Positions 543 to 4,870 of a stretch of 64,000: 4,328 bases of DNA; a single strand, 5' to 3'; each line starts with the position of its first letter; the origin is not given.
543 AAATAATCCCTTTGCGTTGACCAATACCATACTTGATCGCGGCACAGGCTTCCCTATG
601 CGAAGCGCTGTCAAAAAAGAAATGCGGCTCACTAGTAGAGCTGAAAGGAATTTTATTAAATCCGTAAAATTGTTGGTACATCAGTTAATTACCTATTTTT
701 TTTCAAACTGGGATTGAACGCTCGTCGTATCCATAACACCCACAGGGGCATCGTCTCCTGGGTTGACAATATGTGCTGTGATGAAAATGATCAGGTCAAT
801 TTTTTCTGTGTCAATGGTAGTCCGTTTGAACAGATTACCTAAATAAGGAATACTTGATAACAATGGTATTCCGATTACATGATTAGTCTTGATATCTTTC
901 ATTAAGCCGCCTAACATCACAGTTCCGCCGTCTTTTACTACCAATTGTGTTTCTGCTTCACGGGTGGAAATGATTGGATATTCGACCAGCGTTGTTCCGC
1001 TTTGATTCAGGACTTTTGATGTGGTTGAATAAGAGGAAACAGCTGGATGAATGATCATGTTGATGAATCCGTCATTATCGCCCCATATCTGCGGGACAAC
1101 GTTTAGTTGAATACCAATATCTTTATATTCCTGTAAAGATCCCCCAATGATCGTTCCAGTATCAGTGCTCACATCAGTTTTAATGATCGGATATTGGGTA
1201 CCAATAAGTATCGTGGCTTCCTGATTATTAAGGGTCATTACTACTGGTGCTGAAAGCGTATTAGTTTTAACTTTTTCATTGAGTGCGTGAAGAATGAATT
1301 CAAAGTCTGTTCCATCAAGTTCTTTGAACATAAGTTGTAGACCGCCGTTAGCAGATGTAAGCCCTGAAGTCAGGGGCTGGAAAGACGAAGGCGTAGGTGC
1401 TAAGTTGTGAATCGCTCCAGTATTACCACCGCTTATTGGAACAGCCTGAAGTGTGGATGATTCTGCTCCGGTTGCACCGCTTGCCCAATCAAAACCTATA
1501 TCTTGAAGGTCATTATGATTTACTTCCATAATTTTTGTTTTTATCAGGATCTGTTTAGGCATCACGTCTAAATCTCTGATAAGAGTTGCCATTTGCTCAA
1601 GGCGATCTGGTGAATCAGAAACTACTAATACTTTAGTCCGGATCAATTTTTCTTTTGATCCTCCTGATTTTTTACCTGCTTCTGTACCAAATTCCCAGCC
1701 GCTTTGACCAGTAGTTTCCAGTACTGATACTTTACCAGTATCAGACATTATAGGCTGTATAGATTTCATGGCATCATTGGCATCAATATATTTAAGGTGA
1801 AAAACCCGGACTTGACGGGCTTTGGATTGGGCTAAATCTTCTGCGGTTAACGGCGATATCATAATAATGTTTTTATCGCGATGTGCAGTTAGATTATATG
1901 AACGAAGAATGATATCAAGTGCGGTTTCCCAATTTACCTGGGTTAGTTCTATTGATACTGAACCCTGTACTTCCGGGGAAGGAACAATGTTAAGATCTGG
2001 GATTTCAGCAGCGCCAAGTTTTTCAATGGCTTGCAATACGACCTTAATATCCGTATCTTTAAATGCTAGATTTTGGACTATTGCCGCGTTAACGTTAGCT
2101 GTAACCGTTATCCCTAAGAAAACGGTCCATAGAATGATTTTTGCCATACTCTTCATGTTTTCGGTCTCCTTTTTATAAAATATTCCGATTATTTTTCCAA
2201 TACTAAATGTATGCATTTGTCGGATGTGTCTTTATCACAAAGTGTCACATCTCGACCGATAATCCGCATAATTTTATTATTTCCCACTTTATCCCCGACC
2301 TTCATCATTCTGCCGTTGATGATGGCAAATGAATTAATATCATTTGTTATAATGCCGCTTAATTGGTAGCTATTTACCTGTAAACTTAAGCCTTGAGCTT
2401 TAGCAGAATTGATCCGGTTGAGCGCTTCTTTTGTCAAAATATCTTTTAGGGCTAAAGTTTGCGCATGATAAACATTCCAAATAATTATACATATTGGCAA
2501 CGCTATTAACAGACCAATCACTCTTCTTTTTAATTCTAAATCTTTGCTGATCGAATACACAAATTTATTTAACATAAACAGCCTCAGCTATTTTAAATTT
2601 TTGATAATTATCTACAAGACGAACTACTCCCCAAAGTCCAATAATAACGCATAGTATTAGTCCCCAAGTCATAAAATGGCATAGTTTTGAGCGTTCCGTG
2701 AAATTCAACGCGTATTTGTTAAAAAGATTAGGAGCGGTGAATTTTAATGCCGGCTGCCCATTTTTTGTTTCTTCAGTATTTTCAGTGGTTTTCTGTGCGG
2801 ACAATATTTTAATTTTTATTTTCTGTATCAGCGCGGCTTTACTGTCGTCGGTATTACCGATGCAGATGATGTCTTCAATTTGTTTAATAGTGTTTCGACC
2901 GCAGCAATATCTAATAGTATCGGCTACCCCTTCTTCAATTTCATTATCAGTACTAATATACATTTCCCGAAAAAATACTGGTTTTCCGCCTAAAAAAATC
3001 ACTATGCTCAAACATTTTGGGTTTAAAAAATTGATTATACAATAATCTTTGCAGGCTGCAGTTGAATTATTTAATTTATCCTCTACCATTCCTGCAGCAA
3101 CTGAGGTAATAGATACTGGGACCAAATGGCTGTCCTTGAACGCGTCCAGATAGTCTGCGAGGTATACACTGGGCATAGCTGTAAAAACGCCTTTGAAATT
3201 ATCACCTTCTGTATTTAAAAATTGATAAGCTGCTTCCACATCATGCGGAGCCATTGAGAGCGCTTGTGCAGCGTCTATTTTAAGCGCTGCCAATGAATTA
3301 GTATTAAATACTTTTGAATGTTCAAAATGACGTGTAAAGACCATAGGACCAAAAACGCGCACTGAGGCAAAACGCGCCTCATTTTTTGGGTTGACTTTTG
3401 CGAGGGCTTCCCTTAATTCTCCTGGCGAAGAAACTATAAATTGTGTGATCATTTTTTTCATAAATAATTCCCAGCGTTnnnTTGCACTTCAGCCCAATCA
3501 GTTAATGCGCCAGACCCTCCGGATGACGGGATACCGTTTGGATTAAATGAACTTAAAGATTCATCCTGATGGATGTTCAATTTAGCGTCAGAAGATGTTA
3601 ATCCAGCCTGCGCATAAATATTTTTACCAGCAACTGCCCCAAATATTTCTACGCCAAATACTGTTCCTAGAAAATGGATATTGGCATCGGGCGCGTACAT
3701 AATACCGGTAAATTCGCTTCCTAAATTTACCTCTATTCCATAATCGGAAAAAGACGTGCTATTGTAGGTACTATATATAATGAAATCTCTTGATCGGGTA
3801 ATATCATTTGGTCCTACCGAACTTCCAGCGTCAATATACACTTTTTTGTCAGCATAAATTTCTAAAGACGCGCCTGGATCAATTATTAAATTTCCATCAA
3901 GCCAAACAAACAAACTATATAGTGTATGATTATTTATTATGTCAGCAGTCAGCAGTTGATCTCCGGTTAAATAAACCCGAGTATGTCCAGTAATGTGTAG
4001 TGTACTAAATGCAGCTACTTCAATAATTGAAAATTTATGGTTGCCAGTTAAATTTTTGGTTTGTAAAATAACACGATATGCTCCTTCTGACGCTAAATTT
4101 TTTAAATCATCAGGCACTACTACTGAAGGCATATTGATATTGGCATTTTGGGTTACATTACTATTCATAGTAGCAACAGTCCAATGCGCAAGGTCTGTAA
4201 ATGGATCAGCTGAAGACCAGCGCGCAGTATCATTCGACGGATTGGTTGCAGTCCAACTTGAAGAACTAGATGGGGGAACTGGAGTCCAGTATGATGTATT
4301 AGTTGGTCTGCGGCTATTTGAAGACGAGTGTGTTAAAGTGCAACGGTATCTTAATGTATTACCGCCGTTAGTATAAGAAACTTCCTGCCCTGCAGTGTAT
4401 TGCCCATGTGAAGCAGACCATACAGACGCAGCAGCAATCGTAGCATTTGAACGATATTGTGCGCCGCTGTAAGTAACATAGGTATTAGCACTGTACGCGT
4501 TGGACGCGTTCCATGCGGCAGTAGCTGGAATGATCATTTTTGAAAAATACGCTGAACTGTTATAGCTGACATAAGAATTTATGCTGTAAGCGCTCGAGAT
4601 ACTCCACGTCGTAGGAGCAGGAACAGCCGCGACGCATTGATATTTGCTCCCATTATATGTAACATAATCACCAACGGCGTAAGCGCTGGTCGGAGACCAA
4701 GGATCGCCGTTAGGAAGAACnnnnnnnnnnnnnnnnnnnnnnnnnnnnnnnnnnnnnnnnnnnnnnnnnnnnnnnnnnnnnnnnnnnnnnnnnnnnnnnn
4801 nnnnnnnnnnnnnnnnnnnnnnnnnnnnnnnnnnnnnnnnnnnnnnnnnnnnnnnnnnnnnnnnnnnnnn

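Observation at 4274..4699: Four tandem CBM5/12-like (chitin/cellulose-binding type) repeats inside a PilX-N pilus protein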

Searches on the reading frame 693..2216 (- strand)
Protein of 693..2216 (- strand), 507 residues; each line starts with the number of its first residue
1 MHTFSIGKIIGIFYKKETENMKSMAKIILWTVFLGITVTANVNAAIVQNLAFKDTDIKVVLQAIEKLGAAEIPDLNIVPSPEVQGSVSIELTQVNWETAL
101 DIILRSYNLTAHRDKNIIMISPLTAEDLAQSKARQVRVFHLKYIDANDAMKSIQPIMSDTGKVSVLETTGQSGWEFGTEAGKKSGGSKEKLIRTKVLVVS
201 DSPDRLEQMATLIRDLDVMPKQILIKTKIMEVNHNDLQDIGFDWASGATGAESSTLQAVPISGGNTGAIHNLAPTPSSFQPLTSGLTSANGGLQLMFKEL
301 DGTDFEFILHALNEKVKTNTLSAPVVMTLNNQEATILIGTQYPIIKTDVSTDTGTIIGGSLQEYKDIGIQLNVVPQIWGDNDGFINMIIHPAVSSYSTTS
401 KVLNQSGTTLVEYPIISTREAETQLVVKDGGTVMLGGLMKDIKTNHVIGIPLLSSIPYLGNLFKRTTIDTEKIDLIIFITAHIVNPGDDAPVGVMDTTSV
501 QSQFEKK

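Call 3: search_protein_families(library=pfam, proteins=[window:693-2216:-], max_evalue=1)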
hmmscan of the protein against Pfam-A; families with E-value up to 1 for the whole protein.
window:693-2216:- (507 aa): 4 families
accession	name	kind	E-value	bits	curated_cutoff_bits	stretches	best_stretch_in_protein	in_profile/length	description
PF00263.26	Secretin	-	2.1e-43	148.3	27.5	1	311-484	1-168/169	Bacterial type II and III secretion system protein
PF03958.22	Secretin_N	-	1.1e-10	42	28.2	1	136-222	1-69/69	Bacterial type II/III secretion system short domain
PF07660.19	STN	-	5.7e-10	39.3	28.4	1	77-122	3-51/52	Secretin and TonB N terminus short domain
PF21305.2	type_II_gspD_N0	-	0.025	14.9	27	1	51-103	2-50/71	GspD-like, N0 domain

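Call 4: search_protein_families(library=ncbifam, proteins=[window:693-2216:-], max_evalue=1)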
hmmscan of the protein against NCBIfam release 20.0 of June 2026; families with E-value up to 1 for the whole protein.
window:693-2216:- (507 aa): 9 families
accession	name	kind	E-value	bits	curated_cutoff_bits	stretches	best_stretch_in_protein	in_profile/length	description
TIGR02517.1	type_II_gspD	equivalog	6.7e-71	239.5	351.35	2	127-489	227-595/600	type II secretion system secretin GspD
TIGR02515.1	IV_pilus_PilQ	subfamily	1.6e-68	231.7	284.35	1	50-485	6-428/428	type IV pilus secretin PilQ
TIGR02519.1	pilus_MshL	equivalog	2.6e-46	157.9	250.2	1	196-484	9-290/290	pilus (MSHA type) biogenesis protein MshL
NF010083.0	PRK13568.1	equivalog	1.6e-43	149.1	554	1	25-484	5-417/419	DNA uptake porin HofQ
TIGR02516.1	type_III_yscC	equivalog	3.9e-42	144.4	238.45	1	131-485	143-462/463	type III secretion system outer membrane ring subunit SctC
NF042912.1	Amuc_1098_fam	equivalog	8.2e-31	106.8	750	2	368-487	680-799/805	Amuc_1098 family type IV pilus outer membrane protein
NF007851.2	PRK10560.1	exception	1.5e-30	106.3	598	1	30-485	4-410/412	DNA uptake porin HofQ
NF011873.0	PRK15346.1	equivalog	8.9e-25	87.3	524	2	302-487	326-497/499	EscC/YscC/HrcC family type III secretion system outer membrane ring protein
TIGR02520.1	pilus_B_mal_scr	equivalog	6.3e-12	44.8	287.65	1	193-446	244-480/513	PilN family type IVB pilus formation outer membrane protein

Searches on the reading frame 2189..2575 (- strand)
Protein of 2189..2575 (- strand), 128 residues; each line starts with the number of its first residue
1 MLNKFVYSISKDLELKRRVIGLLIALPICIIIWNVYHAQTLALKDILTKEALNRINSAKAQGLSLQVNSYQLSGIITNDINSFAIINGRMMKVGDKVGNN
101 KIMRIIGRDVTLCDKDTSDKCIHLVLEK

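Call 3: search_protein_families(library=pfam, proteins=[window:2189-2575:-], max_evalue=1)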
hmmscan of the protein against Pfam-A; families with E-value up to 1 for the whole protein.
window:2189-2575:- (128 aa): 3 families
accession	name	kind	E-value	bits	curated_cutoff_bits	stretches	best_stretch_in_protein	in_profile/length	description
PF23862.1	CdsD_C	-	0.052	14.1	27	1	69-110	2-44/56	CdsD C-terminal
PF11045.13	YbjM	-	0.14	12.9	25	1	9-44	54-89/117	Putative inner membrane protein of Enterobacteriaceae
PF05751.16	FixH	-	0.56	10.6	23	0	17-37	6-26/150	FixH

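Call 4: search_protein_families(library=ncbifam, proteins=[window:2189-2575:-], max_evalue=1)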
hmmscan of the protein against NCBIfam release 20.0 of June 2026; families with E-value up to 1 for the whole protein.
window:2189-2575:- (128 aa): 3 families
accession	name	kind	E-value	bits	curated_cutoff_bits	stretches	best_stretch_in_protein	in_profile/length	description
TIGR02213.1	lolE_release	exception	0.02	13.8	540.35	0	79-112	278-311/411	lipoprotein-releasing ABC transporter permease subunit LolE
NF008357.0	PRK11146.1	exception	0.044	12.6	439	1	78-109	280-311/414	lipoprotein-releasing ABC transporter permease subunit LolE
NF047988.1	betaine_BCCT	equivalog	0.069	11.7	650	1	4-77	320-394/483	glycine betaine uptake BCCT transporter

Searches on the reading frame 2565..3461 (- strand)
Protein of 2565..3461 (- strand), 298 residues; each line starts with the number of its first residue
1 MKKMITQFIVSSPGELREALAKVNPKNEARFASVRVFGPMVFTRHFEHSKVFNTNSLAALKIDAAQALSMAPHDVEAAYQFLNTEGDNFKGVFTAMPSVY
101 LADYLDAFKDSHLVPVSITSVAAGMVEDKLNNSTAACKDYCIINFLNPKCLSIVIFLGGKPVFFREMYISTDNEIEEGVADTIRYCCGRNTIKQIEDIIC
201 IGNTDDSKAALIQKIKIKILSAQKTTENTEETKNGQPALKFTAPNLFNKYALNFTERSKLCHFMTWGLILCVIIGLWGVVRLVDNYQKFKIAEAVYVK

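Call 3: search_protein_families(library=pfam, proteins=[window:2565-3461:-], max_evalue=1)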
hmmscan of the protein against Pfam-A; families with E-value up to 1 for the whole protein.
window:2565-3461:- (298 aa): 0 families

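Call 4: search_protein_families(library=ncbifam, proteins=[window:2565-3461:-], max_evalue=1)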
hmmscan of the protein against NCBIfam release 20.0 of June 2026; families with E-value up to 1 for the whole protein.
window:2565-3461:- (298 aa): 0 families

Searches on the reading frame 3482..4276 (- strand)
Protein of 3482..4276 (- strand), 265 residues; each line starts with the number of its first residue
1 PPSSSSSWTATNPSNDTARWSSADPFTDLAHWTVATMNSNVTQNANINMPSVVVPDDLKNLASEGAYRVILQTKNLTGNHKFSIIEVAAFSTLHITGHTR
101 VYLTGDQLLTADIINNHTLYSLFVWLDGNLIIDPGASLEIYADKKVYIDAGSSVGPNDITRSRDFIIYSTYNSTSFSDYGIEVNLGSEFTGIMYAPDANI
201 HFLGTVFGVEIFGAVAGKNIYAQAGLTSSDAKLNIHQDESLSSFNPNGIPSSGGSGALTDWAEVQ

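Call 8: search_protein_families(library=pfam, proteins=[window:3482-4276:-], max_evalue=10)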
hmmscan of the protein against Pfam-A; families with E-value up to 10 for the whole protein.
seq(265 aa): 1 family
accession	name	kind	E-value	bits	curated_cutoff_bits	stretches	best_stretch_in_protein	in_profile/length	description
PF23981.1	DUF7305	-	2.6e-08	34.4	27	1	127-242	83-183/185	Domain of unknown function (DUF7305)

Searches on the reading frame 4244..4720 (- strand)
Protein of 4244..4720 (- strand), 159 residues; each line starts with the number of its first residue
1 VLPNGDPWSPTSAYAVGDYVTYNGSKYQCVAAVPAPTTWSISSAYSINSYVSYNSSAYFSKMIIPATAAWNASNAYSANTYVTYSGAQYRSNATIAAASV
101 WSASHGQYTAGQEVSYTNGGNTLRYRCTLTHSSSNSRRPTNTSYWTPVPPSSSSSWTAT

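Call 52: predict_structure(alignment_id=A3)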
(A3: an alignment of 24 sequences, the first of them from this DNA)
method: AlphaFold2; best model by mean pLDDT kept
length: 159 residues; sequences in the alignment: 24
mean_pLDDT: 70.1   pTM: 0.43
mean pLDDT of the five models: 70.1, 69.8, 69.8, 68.6, 68.1
residues with pLDDT >= 90: 51; 70-90: 32; 50-70: 30; < 50: 46
segments of 3 or more residues with pLDDT < 50: 1-3, 45-67, 73-81, 90-93
pLDDT, mean of each block of 10 residues (from residue 1): 69 87 83 70 43 31 41 45 50 65 98 95 96 98 95 55
secondary structure, 60 per line:
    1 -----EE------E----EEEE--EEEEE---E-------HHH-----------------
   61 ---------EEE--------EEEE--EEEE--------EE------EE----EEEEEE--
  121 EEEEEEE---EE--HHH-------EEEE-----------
elements in order: E19-22 E25-29 E70-72 E81-84 E87-90 E113-118 E121-127 E145-148

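Call 78: fold_search(model_id=the predicted structure, library=viral)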
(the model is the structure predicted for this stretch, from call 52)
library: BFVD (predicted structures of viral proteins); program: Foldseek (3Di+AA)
matches with E <= 10: 386; with E <= 0.001: 7
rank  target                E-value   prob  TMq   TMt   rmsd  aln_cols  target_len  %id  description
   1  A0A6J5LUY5            1.9e-04  1.00  0.28  0.05  12.2       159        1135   18  Uncharacterized protein [uncultured Caudovirales phage]
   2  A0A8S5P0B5            2.0e-04  1.00  0.24  0.15  13.2       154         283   18  Uncharacterized protein [Siphoviridae sp. ctTBR23]
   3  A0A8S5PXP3            2.1e-04  1.00  0.27  0.29  12.5       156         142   22  ChiA1-BD-binding domain protein [Myoviridae sp. ctaMv1]
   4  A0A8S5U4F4            3.9e-04  0.98  0.24  0.09  25.4       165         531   22  ChiA1-BD-binding domain protein [Siphoviridae sp. ct7BG1]
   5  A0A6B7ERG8            8.0e-04  1.00  0.30  0.03  14.7       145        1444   16  (no name in the UniProt tables at hand)
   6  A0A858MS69            8.0e-04  1.00  0.24  0.08  10.6       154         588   17  (no name in the UniProt tables at hand)
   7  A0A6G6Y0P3            8.6e-04  1.00  0.27  0.15  14.0       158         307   17  (no name in the UniProt tables at hand)
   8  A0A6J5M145            1.0e-03  0.99  0.25  0.07  16.3       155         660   17  Collagen triple helix repeat [uncultured Caudovirales phage]
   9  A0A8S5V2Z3            1.3e-03  0.84  0.21  0.12  42.2       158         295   18  Nucleoid-associated protein [Siphoviridae sp. ct6YY1]
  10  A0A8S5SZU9            1.4e-03  0.94  0.27  0.05  18.3       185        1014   17  Tail protein [Myoviridae sp. ctWb16]
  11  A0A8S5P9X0            1.9e-03  0.99  0.25  0.36  12.1       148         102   18  ChiA1-BD-binding domain protein [Siphoviridae sp. ct2kB26]
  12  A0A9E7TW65            2.7e-03  0.99  0.24  0.08  14.0       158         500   18  (no name in the UniProt tables at hand)
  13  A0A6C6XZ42            2.7e-03  0.90  0.24  0.11  17.9       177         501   15  (no name in the UniProt tables at hand)
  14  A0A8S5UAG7            2.9e-03  0.87  0.27  0.13  31.3       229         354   14  Collagen triple helix repeat protein [Caudovirales sp. ctCVG11]
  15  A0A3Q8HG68            3.3e-03  0.97  0.26  0.13  14.6       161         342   18  (no name in the UniProt tables at hand)
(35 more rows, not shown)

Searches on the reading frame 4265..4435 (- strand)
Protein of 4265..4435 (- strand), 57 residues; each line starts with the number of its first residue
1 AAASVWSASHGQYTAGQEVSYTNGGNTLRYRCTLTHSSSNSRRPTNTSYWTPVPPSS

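Call 8: search_protein_families(library=pfam, proteins=[window:4265-4435:-], max_evalue=10)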
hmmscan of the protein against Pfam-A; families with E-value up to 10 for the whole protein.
seq(57 aa): 1 family
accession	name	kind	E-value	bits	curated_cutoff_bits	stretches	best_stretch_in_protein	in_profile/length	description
PF02839.19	CBM_5_12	-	0.028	14.9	26.2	1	6-46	2-38/44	Carbohydrate-binding module family 5/12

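Call 51: search_solved_structures(query=window:4265-4435:-, max_evalue=10, show_alignments=3)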
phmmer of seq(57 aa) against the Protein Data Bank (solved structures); distinct sequences matched with E-value up to 10: 4.
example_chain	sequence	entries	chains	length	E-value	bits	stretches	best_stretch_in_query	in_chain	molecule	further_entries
9zd7_AE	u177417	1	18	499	0.088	16.4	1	18-50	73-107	short tail fiber gp92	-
1ed7_A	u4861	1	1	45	0.2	15.3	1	11-47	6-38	CHITINASE A1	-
8pjs_A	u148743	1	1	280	0.34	14.6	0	35-57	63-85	SAKeCEref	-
7rxi_L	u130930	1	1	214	2.5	11.9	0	7-40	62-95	Fab234 light chain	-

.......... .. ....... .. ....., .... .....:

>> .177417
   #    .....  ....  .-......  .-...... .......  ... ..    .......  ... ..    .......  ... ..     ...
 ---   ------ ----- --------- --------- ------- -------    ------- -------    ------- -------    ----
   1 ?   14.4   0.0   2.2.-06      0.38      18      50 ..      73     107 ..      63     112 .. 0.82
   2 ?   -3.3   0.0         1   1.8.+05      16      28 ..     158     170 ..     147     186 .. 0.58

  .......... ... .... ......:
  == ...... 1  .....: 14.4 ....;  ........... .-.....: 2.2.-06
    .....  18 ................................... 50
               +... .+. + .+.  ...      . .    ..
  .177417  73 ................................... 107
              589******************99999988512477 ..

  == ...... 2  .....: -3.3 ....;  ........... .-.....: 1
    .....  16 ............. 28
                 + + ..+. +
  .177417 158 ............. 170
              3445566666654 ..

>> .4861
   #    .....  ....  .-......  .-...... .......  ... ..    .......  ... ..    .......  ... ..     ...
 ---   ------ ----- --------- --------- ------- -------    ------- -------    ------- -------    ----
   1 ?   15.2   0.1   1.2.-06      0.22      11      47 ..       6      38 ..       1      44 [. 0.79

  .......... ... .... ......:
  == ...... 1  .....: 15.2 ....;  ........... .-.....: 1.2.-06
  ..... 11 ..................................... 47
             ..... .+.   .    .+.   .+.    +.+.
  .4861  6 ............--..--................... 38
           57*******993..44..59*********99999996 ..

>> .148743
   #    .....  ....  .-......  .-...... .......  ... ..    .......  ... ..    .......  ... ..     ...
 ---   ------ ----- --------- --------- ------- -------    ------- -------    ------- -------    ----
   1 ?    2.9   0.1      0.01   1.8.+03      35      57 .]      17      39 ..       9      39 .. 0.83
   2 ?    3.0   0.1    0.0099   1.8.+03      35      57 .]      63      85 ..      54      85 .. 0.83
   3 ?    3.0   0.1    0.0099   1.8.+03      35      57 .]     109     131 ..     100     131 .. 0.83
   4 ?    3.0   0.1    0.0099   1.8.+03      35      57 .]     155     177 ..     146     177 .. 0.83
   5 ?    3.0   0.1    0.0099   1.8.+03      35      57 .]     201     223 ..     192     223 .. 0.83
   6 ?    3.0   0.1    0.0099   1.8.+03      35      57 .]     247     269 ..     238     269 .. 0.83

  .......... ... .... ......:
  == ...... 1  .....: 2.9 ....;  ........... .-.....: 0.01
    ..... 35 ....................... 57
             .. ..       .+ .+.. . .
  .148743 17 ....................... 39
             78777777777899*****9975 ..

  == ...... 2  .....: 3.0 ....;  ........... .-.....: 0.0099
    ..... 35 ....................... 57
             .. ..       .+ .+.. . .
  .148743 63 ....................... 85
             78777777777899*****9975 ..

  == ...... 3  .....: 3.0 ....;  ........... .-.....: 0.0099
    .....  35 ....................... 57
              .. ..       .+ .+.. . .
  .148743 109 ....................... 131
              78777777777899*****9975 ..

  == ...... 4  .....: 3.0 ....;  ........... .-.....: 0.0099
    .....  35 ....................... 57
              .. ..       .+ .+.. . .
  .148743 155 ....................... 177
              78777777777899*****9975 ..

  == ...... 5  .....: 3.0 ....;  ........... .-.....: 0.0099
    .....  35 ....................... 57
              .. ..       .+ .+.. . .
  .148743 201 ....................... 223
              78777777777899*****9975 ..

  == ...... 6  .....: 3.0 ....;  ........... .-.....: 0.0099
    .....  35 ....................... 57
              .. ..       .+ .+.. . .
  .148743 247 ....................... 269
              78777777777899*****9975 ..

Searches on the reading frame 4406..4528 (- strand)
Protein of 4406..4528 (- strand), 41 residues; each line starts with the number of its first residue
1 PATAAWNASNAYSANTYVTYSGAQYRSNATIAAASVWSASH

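Call 8: search_protein_families(library=pfam, proteins=[window:4406-4528:-], max_evalue=10)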
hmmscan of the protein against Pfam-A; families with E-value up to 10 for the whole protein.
seq(41 aa): 1 family
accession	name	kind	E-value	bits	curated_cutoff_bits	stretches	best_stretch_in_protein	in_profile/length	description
PF02839.19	CBM_5_12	-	4.2e-05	23.9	26.2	1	5-38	1-35/44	Carbohydrate-binding module family 5/12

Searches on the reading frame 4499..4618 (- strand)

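Call 8: search_protein_families(library=pfam, proteins=[window:4499-4618:-], max_evalue=10)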
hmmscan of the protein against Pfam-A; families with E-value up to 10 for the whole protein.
seq(40 aa): 1 family
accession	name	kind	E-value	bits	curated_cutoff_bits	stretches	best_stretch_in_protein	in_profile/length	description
PF02839.19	CBM_5_12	-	0.0028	18.1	26.2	1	4-39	1-37/44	Carbohydrate-binding module family 5/12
